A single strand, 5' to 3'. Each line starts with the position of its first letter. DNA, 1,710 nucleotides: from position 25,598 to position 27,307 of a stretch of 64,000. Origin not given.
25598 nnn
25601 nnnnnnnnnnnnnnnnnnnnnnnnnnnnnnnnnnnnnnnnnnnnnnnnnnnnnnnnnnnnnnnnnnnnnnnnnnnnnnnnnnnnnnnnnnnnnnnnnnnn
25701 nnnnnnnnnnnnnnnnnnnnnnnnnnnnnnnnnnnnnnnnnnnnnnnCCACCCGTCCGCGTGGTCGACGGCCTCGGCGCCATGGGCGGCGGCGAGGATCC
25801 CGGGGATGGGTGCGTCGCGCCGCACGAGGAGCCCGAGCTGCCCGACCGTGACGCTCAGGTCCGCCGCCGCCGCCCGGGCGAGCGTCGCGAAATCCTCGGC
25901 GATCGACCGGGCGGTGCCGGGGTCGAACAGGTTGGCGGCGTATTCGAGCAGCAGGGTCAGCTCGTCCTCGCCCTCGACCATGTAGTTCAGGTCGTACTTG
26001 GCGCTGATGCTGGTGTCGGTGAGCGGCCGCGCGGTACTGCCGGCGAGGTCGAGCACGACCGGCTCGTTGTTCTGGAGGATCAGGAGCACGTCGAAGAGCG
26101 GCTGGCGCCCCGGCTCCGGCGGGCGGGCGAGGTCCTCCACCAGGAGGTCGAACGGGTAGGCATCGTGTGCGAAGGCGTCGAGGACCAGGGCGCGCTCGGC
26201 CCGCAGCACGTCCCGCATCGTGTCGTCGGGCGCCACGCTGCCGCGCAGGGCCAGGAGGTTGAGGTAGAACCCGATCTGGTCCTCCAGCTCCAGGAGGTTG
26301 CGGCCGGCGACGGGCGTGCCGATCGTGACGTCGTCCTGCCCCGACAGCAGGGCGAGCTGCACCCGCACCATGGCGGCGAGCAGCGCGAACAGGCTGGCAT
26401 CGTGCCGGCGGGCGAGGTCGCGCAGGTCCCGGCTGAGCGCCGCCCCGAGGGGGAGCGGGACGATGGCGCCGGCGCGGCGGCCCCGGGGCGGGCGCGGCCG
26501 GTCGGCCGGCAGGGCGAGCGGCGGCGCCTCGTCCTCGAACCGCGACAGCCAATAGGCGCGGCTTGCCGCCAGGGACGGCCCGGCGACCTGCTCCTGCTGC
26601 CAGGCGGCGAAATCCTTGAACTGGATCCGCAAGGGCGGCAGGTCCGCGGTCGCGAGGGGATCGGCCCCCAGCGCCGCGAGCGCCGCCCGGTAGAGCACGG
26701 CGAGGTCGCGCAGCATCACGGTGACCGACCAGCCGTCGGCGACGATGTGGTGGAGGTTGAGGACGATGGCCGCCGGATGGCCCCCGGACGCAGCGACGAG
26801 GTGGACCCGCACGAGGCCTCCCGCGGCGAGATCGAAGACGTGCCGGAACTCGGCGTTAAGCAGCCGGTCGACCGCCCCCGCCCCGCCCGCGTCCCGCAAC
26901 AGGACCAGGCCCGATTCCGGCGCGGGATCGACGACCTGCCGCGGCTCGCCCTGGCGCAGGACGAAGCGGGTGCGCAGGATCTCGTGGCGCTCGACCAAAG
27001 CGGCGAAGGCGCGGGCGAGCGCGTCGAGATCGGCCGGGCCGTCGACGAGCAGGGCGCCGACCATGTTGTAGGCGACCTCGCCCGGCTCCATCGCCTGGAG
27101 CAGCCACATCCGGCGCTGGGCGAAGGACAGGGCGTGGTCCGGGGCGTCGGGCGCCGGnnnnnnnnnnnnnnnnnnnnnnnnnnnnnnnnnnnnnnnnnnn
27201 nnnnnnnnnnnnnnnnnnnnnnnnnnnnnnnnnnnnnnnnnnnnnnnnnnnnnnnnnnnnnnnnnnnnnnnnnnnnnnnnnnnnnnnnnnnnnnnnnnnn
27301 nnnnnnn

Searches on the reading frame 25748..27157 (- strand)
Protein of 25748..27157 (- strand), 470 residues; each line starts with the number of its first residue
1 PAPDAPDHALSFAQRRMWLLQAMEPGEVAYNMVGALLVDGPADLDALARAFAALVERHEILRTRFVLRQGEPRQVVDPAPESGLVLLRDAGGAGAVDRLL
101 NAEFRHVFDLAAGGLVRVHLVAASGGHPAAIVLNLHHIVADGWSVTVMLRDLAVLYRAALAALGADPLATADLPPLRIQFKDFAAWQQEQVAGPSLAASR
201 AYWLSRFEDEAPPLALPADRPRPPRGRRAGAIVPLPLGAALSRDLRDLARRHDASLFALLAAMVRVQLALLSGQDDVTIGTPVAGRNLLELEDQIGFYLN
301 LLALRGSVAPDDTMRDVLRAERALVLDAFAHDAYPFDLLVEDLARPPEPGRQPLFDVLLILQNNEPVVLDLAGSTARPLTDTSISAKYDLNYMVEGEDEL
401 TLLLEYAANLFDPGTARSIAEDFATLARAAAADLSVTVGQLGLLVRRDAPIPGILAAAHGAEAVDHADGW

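Call 10: search_protein_families(library=pfam, proteins=[window:25748-27157:-], max_evalue=0.01)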
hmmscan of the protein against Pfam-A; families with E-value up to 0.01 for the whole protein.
window:25748-27157:- (470 aa): 1 family
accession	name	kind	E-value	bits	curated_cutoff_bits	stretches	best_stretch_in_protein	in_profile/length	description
PF00668.25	Condensation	-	2e-82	277.8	30.6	1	9-444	6-447/456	Condensation domain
